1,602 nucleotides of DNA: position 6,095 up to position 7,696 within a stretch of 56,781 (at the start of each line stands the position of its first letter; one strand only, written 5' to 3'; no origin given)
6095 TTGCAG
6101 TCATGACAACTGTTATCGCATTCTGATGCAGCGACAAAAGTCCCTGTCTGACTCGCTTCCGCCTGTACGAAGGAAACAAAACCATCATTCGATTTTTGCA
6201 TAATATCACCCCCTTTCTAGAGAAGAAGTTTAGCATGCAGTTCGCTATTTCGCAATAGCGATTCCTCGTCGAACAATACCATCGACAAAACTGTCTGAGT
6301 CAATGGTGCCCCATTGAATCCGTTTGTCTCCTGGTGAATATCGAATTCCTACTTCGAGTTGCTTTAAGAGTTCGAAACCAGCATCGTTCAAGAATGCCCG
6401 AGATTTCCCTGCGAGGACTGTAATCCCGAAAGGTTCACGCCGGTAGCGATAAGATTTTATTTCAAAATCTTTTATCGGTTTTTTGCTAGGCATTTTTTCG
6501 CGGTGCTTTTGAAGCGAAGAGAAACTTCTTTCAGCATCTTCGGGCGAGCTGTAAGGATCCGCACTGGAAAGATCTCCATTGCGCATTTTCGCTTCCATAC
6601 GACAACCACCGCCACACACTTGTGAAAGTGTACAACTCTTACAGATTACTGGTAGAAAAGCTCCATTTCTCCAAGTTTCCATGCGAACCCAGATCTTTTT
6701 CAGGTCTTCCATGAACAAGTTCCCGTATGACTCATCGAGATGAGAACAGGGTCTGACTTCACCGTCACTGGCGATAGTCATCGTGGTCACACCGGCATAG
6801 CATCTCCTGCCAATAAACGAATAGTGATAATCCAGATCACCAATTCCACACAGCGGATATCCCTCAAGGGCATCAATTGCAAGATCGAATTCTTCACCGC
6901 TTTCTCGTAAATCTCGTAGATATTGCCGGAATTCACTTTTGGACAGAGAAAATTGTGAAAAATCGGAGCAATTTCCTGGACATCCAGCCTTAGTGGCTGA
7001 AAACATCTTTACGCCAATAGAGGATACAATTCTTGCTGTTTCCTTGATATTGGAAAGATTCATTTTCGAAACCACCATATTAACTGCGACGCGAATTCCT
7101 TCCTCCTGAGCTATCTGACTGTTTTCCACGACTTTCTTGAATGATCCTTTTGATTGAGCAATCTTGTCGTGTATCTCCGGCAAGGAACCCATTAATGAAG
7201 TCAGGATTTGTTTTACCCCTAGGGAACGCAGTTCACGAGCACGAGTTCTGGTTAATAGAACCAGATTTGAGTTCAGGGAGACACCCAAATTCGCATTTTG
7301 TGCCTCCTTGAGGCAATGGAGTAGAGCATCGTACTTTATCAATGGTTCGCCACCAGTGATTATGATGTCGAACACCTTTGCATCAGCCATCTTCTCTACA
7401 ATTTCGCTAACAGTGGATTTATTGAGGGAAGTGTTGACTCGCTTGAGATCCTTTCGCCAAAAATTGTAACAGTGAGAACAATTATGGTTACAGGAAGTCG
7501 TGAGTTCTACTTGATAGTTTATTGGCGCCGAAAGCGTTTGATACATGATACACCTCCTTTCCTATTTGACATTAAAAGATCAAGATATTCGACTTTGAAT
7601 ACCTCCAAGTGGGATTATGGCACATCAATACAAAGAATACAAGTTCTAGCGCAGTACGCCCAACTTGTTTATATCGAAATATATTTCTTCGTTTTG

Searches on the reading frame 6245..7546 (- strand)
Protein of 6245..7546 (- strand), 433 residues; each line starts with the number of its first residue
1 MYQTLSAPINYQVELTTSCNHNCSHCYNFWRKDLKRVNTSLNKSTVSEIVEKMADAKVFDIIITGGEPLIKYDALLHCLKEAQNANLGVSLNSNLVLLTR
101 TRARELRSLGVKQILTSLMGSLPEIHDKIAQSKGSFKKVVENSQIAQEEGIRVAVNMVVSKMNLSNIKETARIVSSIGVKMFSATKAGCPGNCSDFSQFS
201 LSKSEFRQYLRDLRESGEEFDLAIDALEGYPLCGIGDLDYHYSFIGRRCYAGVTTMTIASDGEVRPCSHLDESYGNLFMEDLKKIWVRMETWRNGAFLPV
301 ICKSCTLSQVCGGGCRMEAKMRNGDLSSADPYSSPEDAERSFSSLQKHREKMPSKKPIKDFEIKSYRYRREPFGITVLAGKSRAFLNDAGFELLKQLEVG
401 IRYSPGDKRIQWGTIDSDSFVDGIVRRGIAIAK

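Call 9: search_protein_families(library=ncbifam, proteins=[window:6245-7546:-], max_evalue=0.01)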
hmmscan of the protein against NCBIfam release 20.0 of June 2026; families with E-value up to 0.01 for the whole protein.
window:6245-7546:- (433 aa): 87 families (the best 25 are shown)
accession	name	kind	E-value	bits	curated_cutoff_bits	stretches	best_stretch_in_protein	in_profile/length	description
TIGR04303.1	GeoRSP_rSAM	equivalog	2.7e-36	125.8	400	1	6-332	2-323/325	GeoRSP system radical SAM/SPASM protein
TIGR04545.1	rSAM_ahbD_hemeb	equivalog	1e-34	120.5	500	2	14-218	5-206/339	heme b synthase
TIGR04055.1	rSAM_NirJ2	equivalog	2.2e-33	116.1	500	1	16-332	7-321/326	putative heme d1 biosynthesis radical SAM protein NirJ2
TIGR04053.2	TIGR04053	equivalog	6.5e-31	107.9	395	2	7-184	6-183/366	TIGR04053 family radical SAM/SPASM domain-containing protein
TIGR02109.1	PQQ_syn_pqqE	equivalog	1.1e-29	103.4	381.35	1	4-350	2-347/358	pyrroloquinoline quinone biosynthesis protein PqqE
NF050035.1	rSAM_WgK_link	exception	4.2e-27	95.1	650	2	3-217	3-213/367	radical SAM/SPASM peptide maturase WgkB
TIGR04133.1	rSAM_w_lipo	hypoth_equivalog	1e-26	93.7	425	1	14-318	29-333/350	TIGR04133 family radical SAM/SPASM protein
TIGR04340.1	rSAM_ACGX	hypoth_equivalog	2.1e-26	93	400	2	10-210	4-202/341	radical SAM/SPASM domain protein, ACGX system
TIGR04347.1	pseudo_SAM_Halo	equivalog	7.6e-26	91.3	525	1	14-215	43-240/390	TIGR04347 family pseudo-SAM/SPASM protein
TIGR03962.1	mycofact_rSAM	equivalog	4.4e-25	88.6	265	1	3-331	6-329/339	mycofactocin radical SAM maturase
TIGR04051.1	rSAM_NirJ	equivalog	1.2e-24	87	515.45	2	15-182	8-171/354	heme d1 biosynthesis radical SAM protein NirJ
TIGR04054.1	rSAM_NirJ1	equivalog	9.3e-24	83.7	650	1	14-210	41-233/387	putative heme d1 biosynthesis radical SAM protein NirJ1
TIGR04250.1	SCM_rSAM_ScmE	equivalog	1.5e-23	83.3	400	1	9-226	3-219/358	SynChlorMet cassette radical SAM/SPASM protein ScmE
TIGR04546.1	rSAM_ahbC_deAc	equivalog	3.1e-22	78.9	650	1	14-207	44-233/390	12,18-didecarboxysiroheme deacetylase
NF045574.1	sacti_mat_StsB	exception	1.8e-21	76.6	625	1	15-182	102-264/466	StsB family radical SAM/SPASM domain sactipeptide maturase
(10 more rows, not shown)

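Call 10: search_protein_families(library=pfam, proteins=[window:6245-7546:-], max_evalue=0.01)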
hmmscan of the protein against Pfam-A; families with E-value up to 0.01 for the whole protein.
window:6245-7546:- (433 aa): 3 families
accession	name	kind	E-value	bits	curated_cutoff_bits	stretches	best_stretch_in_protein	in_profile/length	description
PF04055.27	Radical_SAM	-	8.6e-23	81.8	29.5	1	14-172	2-164/166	Radical SAM superfamily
PF13353.11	Fer4_12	-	1.6e-10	41.9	22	1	17-114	13-105/137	4Fe-4S single cluster domain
PF13186.11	SPASM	-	1.4e-06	28.9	21.5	1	249-306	1-67/67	Iron-sulfur cluster-binding domain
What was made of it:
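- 6245..7546 (-): Radical SAM/SPASM maturase 2 (433 aa). The CxxxCxxC motif is C19/C23/C26. The SPASM cysteines are C233, C249, C267, C302, C305, C311 and C315. Pfam PF04055 8.6e-23 and PF13186 28.9 bits (call 10).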

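Call 16: find_homologous_proteins(query=window:6245-7546:-, max_evalue=1e-20)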
Query window:6245-7546:- (433 aa): 372 proteins with E <= 1e-20 among 7309 candidates; the best 120 are listed.
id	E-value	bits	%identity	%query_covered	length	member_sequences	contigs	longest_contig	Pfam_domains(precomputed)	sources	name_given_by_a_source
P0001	5.5e-291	982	100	100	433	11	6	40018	PF13186.12,PF04055.28,PF13353.12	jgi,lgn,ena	-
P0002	2.8e-219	746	73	100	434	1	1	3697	PF13186.12,PF04055.28,PF13353.12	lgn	-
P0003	2.5e-214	730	71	100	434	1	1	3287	PF13186.12,PF04055.28,PF13353.12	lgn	-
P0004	2.5e-211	720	71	100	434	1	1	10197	PF13186.12,PF04055.28,PF13353.12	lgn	-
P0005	3.7e-204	696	69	100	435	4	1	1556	PF13186.12,PF04055.28,PF13353.12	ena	-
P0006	4.3e-204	696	69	100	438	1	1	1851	PF13186.12,PF04055.28,PF13353.12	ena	-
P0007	1.2e-201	688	75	91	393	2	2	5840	PF13186.12,PF04055.28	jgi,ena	-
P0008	3.6e-185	634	65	100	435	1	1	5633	PF13186.12,PF04055.28,PF13353.12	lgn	-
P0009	2.1e-170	585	71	84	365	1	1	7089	PF13186.12,PF04055.28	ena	-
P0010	3.0e-164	565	77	73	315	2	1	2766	PF13186.12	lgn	-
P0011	6.4e-152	524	56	99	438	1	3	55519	PF13186.12,PF04055.28,PF13353.12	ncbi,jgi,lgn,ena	-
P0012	7.4e-152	524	55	97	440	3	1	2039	PF13186.12,PF04055.28,PF13353.12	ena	-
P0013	4.6e-149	515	53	99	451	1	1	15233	PF13186.12,PF04055.28,PF13353.12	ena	-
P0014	2.7e-147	509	54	97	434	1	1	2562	PF13186.12,PF04055.28,PF13353.12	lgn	-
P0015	1.2e-145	504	52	99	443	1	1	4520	PF13186.12,PF04055.28,PF13353.12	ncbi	-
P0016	2.2e-144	499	51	99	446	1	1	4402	PF13186.12,PF04055.28,PF13353.12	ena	-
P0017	3.6e-144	499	51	99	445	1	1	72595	PF13186.12,PF04055.28,PF13353.12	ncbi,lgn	-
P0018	9.7e-144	497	51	99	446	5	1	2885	PF13186.12,PF04055.28,PF13353.12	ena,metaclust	metaclust:\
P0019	1.2e-142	494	50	100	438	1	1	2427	PF13186.12,PF04055.28,PF13353.12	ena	-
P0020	2.3e-142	493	51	99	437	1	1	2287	PF13186.12,PF04055.28,PF13353.12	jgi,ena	-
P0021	2.7e-142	492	50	100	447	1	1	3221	PF13186.12,PF04055.28,PF13353.12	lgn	-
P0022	5.3e-142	492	52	100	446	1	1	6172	PF13186.12,PF04055.28,PF13353.12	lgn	-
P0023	6.9e-142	491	51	99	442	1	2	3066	PF13186.12,PF04055.28,PF13353.12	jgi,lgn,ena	-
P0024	2.5e-141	489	50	100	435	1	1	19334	PF13186.12,PF04055.28,PF13353.12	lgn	-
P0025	3.5e-141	489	50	100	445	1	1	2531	PF13186.12,PF04055.28,PF13353.12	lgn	-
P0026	1.2e-140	487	50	99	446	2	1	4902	PF04055.28,PF13353.12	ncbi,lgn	-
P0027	1.4e-140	487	52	99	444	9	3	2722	PF13186.12,PF04055.28,PF13353.12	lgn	-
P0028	2.3e-139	483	50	99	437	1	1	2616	PF13186.12,PF04055.28,PF13353.12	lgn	-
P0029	3.0e-139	482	49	100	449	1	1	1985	PF13186.12,PF04055.28,PF13353.12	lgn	-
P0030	3.6e-138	479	52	97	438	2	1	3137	PF13186.12,PF04055.28,PF13353.12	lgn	-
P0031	3.9e-137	475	49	99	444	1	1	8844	PF13186.12,PF04055.28,PF13353.12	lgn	-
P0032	2.1e-136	473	51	99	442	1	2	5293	PF13186.12,PF04055.28,PF13353.12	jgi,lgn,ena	jgi:radical SAM protein with 4Fe4S-binding SPASM domain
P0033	5.1e-136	472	51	99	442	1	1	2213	PF13186.12,PF04055.28,PF13353.12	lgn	-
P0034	5.2e-135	468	51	99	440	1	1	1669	PF13186.12,PF04055.28,PF13353.12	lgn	-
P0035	1.8e-132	460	49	99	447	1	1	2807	PF13186.12,PF04055.28,PF13353.12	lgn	-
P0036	8.5e-132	458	47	100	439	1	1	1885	PF13186.12,PF04055.28,PF13353.12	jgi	-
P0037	2.0e-131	457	49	97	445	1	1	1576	PF13186.12,PF04055.28,PF13353.12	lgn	-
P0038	9.0e-129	448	49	99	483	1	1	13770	PF13186.12,PF04055.28,PF13353.12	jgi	jgi:radical SAM protein with 4Fe4S-binding SPASM domain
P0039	2.3e-127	443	46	99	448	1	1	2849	PF13186.12,PF04055.28,PF13353.12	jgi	-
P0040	6.2e-125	435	46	99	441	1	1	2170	PF13186.12,PF04055.28,PF13353.12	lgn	-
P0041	6.0e-124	432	47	94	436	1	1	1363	PF13186.12,PF04055.28,PF13353.12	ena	-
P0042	6.8e-124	432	44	100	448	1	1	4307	PF04055.28,PF13353.12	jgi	-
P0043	5.2e-123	429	47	100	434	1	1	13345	PF13186.12,PF04055.28,PF13353.12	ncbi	-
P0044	9.0e-123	428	46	99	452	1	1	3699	PF13186.12,PF04055.28,PF13353.12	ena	-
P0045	1.6e-122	427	45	99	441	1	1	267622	PF13186.12,PF04055.28,PF13353.12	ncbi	-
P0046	4.1e-122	426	46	100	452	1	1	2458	PF13186.12,PF04055.28,PF13353.12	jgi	jgi:radical SAM protein with 4Fe4S-binding SPASM domain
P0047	4.7e-122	426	45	97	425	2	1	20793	PF13186.12,PF04055.28,PF13353.12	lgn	-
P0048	1.6e-121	424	48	100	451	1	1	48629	PF13186.12,PF04055.28,PF13353.12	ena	-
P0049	5.5e-121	422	46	100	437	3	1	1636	PF13186.12,PF04055.28,PF13353.12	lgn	-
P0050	5.7e-121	422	47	100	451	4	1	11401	PF13186.12,PF04055.28,PF13353.12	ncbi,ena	-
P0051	1.6e-120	421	46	100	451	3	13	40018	PF13186.12,PF04055.28,PF13353.12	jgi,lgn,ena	-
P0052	3.3e-120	420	47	100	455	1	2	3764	PF13186.12,PF04055.28,PF13353.12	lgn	-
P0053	8.8e-120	418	43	99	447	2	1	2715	PF13186.12,PF04055.28,PF13353.12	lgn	-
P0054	2.0e-119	417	44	99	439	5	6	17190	PF13186.12,PF04055.28,PF13353.12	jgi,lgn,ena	-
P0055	4.3e-119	416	46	100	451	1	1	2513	PF13186.12,PF04055.28,PF13353.12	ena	-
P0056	4.8e-119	416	45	99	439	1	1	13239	PF13186.12,PF04055.28,PF13353.12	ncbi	-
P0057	7.6e-119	415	47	95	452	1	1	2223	PF13186.12,PF04055.28,PF13353.12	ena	-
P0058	8.4e-119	415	47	94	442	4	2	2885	PF13186.12,PF04055.28,PF13353.12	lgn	-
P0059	5.8e-118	412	47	95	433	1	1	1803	PF13186.12,PF04055.28,PF13353.12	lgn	-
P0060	1.4e-117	411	46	94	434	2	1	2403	PF13186.12,PF04055.28,PF13353.12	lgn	-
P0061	1.4e-117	411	45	94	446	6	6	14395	PF13186.12,PF04055.28,PF13353.12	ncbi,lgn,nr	ncbi:MAG: radical SAM protein [Candidatus Niyogibacteria bacterium]|nr:radical SAM protein [Candidat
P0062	1.9e-117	411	44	94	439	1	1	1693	PF13186.12,PF04055.28,PF13353.12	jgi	jgi:radical SAM protein with 4Fe4S-binding SPASM domain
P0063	2.6e-117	410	45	100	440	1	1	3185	PF13186.12,PF04055.28,PF13353.12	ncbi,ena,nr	ncbi:radical SAM protein [Patescibacteria group bacterium]|nr:radical SAM protein [Patescibacteria g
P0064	3.2e-117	410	45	100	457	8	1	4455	PF13186.12,PF04055.28,PF13353.12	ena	-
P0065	5.7e-117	409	43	99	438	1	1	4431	PF13186.12,PF04055.28,PF13353.12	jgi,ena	-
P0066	6.3e-117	409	44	99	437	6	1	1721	PF13186.12,PF04055.28,PF13353.12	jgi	-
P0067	6.6e-117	409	42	99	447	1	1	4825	PF13186.12,PF04055.28,PF13353.12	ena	-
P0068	9.0e-117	408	45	100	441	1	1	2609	PF13186.12,PF04055.28,PF13353.12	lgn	-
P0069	1.6e-116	408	43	98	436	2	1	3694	PF13186.12,PF04055.28,PF13353.12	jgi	-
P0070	2.4e-116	407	44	100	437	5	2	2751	PF13186.12,PF04055.28,PF13353.12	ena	-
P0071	2.8e-116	407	46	94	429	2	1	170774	PF13186.12,PF04055.28,PF13353.12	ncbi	ncbi:MAG: radical SAM protein [Patescibacteria group bacterium]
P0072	3.8e-116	406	45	98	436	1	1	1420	PF04055.28,PF13353.12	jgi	-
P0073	4.3e-116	406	42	100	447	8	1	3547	PF13186.12,PF04055.28,PF13353.12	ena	-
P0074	4.7e-116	406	42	98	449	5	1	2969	PF13186.12,PF04055.28,PF13353.12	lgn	-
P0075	5.2e-116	406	44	99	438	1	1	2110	PF13186.12,PF04055.28,PF13353.12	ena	-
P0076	1.0e-115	405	44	100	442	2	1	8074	PF13186.12,PF04055.28,PF13353.12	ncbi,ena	-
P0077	1.1e-115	405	43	99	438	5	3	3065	PF13186.12,PF04055.28,PF13353.12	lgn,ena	-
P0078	1.9e-115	404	45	94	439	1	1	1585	PF13186.12,PF04055.28,PF13353.12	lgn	-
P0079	2.0e-115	404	46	92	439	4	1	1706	PF13186.12,PF04055.28,PF13353.12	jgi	-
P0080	2.2e-115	404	44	99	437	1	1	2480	PF13186.12,PF04055.28,PF13353.12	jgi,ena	-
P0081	2.8e-115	403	43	99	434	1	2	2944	PF13186.12,PF04055.28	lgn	-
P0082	3.6e-115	403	43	100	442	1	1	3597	PF13186.12,PF04055.28,PF13353.12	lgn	-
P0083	3.9e-115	403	46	92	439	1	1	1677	PF13186.12,PF04055.28,PF13353.12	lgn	-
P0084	5.6e-115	402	45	100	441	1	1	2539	PF13186.12,PF04055.28,PF13353.12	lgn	-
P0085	2.0e-114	401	45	94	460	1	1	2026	PF13186.12,PF04055.28,PF13353.12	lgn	-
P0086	2.0e-114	401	44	100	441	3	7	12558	PF13186.12,PF04055.28,PF13353.12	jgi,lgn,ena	-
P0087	2.8e-114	400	44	99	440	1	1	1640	PF13186.12,PF04055.28,PF13353.12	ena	-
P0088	3.0e-114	400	42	99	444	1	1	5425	PF13186.12,PF04055.28,PF13353.12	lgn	-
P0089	3.1e-114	400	45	93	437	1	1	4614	PF13186.12,PF04055.28,PF13353.12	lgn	-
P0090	4.1e-114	400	43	100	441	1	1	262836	PF13186.12,PF04055.28,PF13353.12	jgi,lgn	jgi:pyrroloquinoline quinone biosynthesis protein E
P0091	5.5e-114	399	42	99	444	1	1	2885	PF13186.12,PF04055.28,PF13353.12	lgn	-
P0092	7.9e-114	399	46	92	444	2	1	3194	PF13186.12,PF04055.28,PF13353.12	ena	-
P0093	1.8e-113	398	43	99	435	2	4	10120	PF13186.12,PF04055.28,PF13353.12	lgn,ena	-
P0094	1.9e-113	397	43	100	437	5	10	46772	PF13186.12,PF04055.28,PF13353.12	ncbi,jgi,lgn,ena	-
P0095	2.6e-113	397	44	99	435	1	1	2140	PF13186.12,PF04055.28,PF13353.12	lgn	-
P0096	2.9e-113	397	45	97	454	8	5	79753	PF13186.12,PF04055.28,PF13353.12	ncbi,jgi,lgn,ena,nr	ncbi:MAG: radical SAM protein [Candidatus Paceibacterota bacterium]|jgi:radical SAM protein with 4Fe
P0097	2.9e-113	397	46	94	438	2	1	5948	PF04055.28,PF13353.12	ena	-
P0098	3.0e-113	397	43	99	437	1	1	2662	PF13186.12,PF04055.28,PF13353.12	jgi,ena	-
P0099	3.1e-113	397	47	91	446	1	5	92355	PF13186.12,PF04055.28,PF13353.12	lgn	-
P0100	3.1e-113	397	46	95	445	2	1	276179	PF13186.12,PF04055.28,PF13353.12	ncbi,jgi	ncbi:MAG: radical SAM protein [Candidatus Paceibacterota bacterium]|jgi:MoaA/NifB/PqqE/SkfB family r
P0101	7.8e-113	395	42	99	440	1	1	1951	PF13186.12,PF04055.28,PF13353.12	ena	-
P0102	9.2e-113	395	44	99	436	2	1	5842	PF13186.12,PF04055.28,PF13353.12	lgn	-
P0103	2.2e-112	394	44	100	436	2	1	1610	PF13186.12,PF04055.28,PF13353.12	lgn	-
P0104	2.9e-112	394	42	100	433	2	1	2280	PF13186.12,PF04055.28,PF13353.12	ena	-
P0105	3.0e-112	393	45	92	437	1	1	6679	PF13186.12,PF04055.28,PF13353.12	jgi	-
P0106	4.5e-112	393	44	98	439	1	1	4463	PF04055.28,PF13353.12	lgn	-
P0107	7.9e-112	392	45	97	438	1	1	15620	PF13186.12,PF04055.28,PF13353.12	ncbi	-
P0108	9.1e-112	392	46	92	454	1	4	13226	PF13186.12,PF04055.28,PF13353.12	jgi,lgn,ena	-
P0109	1.0e-111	392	42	99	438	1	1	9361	PF13186.12,PF04055.28,PF13353.12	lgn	-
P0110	1.1e-111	392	43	99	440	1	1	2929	PF13186.12,PF04055.28,PF13353.12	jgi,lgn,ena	-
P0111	1.3e-111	391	41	99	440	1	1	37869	PF13186.12,PF04055.28,PF13353.12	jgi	jgi:radical SAM protein with 4Fe4S-binding SPASM domain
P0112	1.5e-111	391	43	100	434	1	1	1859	PF13186.12,PF04055.28,PF13353.12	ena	-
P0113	1.8e-111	391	43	99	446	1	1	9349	PF13186.12,PF04055.28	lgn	-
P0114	2.1e-111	391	43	97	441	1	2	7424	PF13186.12,PF04055.28,PF13353.12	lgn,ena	-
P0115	2.6e-111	390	45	99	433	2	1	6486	PF13186.12,PF04055.28,PF13353.12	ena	-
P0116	3.8e-111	390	43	100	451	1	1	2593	PF13186.12,PF04055.28,PF13353.12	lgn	-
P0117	5.4e-111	389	42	99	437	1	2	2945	PF13186.12,PF04055.28,PF13353.12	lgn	-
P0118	1.4e-110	388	43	99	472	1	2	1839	PF13186.12,PF04055.28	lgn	-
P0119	2.3e-110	387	42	99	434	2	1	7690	PF13186.12,PF04055.28,PF13353.12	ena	-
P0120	2.9e-110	387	43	93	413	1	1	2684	PF04055.28,PF13353.12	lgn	-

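Call 20: find_related_loci(query=A2, collection=genome_contigs, flank=3000)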
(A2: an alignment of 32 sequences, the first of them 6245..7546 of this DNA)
Query A2 (433 aa) in genome_contigs; peptide patterns used: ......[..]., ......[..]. (x = any residue, [..] = any of these).
289 stretches matched a pattern; 231 encode a relative of the query (tblastn E <= 1e-3); the best 80 are kept; 80 distinct loci.
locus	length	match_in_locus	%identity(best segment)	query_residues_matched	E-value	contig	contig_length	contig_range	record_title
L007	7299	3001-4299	69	1-433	0e+0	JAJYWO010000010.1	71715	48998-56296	MAG: bacterium isolate FK3.bin121 NODE_625_length_71715_cov_1.441485, whole genome shotgun sequence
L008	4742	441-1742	51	2-428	6e-146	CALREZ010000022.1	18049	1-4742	MAG: Candidatus Nomurabacteria bacterium isolate Ike-200m-9 genome assembly, contig: Ike-200-c1606, whole genome shotgun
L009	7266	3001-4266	52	1-421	1e-144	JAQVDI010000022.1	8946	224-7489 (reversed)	MAG: Patescibacteria group bacterium isolate STE_108 NODE_20790_length_8946_cov_6.000567_Sandtown_E, whole genome shotgu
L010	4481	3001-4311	43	1-430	2e-125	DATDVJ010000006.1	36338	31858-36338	MAG TPA_asm: Candidatus Paceibacterota bacterium isolate SMAG_U8081 k141_1084769, whole genome shotgun sequence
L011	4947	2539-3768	46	1-407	3e-125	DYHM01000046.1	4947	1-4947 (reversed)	MAG TPA_asm: Patescibacteria group bacterium isolate DR5_33_354 Afr_mines_DR5_3281_length_4947_cov_146_057645, whole gen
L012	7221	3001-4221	46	1-407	2e-122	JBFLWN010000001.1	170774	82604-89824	MAG: Patescibacteria group bacterium isolate MAG033 MAG033_1, whole genome shotgun sequence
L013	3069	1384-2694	45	1-431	1e-125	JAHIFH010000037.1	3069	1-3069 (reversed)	MAG: Patescibacteria group bacterium isolate KR11_0.1_MetaG.mb.78 KR11_0.1_MetaG.mb.78_k141_668641, whole genome shotgun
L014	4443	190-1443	45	1-417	2e-120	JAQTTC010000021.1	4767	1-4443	MAG: Candidatus Paceibacterota bacterium isolate STB_31 NODE_58961_length_4767_cov_110.927802_Sandtown_B, whole genome s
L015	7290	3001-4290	45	1-430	2e-118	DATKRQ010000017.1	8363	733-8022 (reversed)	MAG TPA_asm: Candidatus Tyrphobacter sp. isolate SMAG_U14032 k141_374154, whole genome shotgun sequence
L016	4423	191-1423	45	1-407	1e-117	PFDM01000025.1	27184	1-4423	MAG: Parcubacteria group bacterium CG10_big_fil_rev_8_21_14_0_10_38_31 CG10_8_21_14_0.10_scaffold_12080_c, whole genome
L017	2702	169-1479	42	1-433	2e-122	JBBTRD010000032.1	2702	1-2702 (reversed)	MAG: Patescibacteria group bacterium isolate H41-bin020_1 H41_bin020_1_000000000032, whole genome shotgun sequence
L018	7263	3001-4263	45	1-422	1e-114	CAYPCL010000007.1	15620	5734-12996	MAG TPA_asm: uncultured Candidatus Saccharibacteria bacterium isolate binchicken_co17_403 genome assembly, contig: NODE_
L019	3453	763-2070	43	1-432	2e-115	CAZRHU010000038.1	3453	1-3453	MAG TPA_asm: uncultured Candidatus Saccharibacteria bacterium isolate binchicken_co17_436 genome assembly, contig: NODE_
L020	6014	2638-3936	42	1-432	2e-111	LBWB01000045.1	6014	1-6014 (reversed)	MAG: Candidatus Woesebacteria bacterium GW2011_GWB1_39_12 UT24_C0045, whole genome shotgun sequence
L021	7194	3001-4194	43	1-393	3e-114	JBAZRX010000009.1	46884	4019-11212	MAG: Candidatus Paceibacterota bacterium isolate SO_2017_GW1_159 NODE_3759_length_46884_cov_1.250658_OW334_2017, whole g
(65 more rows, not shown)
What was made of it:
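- The system is retained widely in tiny genomes (call 20), which would fit a housekeeping role.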

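Call 31: search_solved_structures(query=A2, max_evalue=0.00001)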
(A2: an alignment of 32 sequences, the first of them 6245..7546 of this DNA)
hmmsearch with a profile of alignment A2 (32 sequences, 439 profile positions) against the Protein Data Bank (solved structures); distinct sequences matched with E-value up to 0.00001: 17.
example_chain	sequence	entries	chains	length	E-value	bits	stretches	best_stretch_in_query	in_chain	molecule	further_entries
6efn_A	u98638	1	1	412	2.3e-24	89.4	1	8-286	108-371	Sporulation killing factor maturation protein SkfB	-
6c8v_A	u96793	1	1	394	9.4e-20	74.2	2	6-186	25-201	Coenzyme PQQ synthesis protein E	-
7vob_C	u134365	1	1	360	9.3e-16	61.1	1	14-183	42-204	Cytosylglucuronate decarboxylase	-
7voc_C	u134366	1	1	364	9.5e-16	61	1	14-183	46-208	Cytosylglucuronate decarboxylase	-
1tv7_A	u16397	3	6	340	2.8e-14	56.2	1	11-206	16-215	Molybdenum cofactor biosynthesis protein A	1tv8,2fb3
2fb2_A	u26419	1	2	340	3.9e-14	55.7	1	12-206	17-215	Molybdenum cofactor biosynthesis protein A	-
5v1q_A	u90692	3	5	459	4.3e-14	55.6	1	5-317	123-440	Radical SAM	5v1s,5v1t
8vpo_A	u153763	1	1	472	1.1e-13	54.3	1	10-318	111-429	Radical SAM core domain-containing protein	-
4k36_A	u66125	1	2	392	4.7e-12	48.9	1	16-348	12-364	Anaerobic sulfatase-maturating enzyme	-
4k37_A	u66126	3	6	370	9.1e-11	44.6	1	16-336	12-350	Anaerobic sulfatase-maturating enzyme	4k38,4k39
8ai3_A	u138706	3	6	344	6e-09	38.6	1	10-185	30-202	Putative peptide biosynthesis protein YydG | Radical SAM core domain-containing protein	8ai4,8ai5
8ai6_A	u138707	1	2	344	6e-09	38.6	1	10-185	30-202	Putative peptide biosynthesis protein YydG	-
8ai1_A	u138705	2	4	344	6e-09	38.6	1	10-185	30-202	Putative peptide biosynthesis protein YydG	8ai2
5wgg_A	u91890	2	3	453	1.2e-08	37.7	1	13-129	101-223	Radical SAM domain protein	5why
9gm3_A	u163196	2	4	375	2.1e-07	33.6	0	13-106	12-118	ChlB radical SAM domain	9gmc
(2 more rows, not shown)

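Call 41: find_encoding_contigs(protein=P0004, flank=2500, max_places=2)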
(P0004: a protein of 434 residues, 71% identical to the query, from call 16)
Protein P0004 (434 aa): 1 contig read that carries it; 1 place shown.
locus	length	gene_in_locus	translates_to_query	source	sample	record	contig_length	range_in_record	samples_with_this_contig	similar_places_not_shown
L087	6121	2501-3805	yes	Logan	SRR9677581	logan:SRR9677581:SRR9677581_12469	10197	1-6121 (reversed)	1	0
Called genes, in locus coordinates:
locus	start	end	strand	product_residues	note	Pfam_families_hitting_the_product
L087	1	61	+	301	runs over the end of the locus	PF09864:MliC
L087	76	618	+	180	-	PF01625:PMSR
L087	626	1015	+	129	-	PF01641:SelR, PF08271:Zn_Ribbon_TF (faint), PF24046:At4g08330 (faint)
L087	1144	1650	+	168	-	PF04542:Sigma70_r2, PF08281:Sigma70_r4_2, PF04545:Sigma70_r4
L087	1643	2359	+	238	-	PF18915:DUF5667 (faint)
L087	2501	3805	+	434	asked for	PF04055:Radical_SAM, PF13353:Fer4_12, PF13186:SPASM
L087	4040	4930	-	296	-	-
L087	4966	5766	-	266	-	PF00665:rve, PF13683:rve_3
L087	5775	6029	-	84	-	PF01527:HTH_Tnp_1 (weak)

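Call 42: find_encoding_contigs(protein=P0002, flank=2500, max_places=2)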
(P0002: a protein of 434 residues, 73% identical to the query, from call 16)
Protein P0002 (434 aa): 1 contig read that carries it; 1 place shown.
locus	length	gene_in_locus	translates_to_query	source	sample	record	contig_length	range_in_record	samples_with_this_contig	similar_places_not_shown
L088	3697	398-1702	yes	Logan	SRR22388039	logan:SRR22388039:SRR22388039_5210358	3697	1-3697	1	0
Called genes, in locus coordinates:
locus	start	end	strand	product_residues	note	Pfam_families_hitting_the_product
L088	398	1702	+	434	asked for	PF04055:Radical_SAM, PF13353:Fer4_12, PF13186:SPASM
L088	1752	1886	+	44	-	-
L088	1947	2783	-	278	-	-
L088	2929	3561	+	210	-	-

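Call 43: find_encoding_contigs(protein=P0008, flank=2500, max_places=2)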
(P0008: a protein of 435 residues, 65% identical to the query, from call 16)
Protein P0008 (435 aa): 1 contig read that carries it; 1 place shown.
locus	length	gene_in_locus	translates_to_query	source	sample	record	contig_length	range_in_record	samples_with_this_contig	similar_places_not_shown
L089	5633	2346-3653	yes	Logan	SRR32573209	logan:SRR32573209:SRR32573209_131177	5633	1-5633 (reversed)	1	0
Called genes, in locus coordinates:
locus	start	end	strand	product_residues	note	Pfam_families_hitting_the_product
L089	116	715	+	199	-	-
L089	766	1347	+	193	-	PF13489:Methyltransf_23 (weak), PF08241:Methyltransf_11, PF08242:Methyltransf_12 (weak), PF13649:Methyltransf_25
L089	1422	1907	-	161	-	PF27765:UCP032817-like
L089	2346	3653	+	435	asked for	PF04055:Radical_SAM, PF13353:Fer4_12, PF13186:SPASM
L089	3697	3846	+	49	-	-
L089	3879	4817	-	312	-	-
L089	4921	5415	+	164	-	PF00856:SET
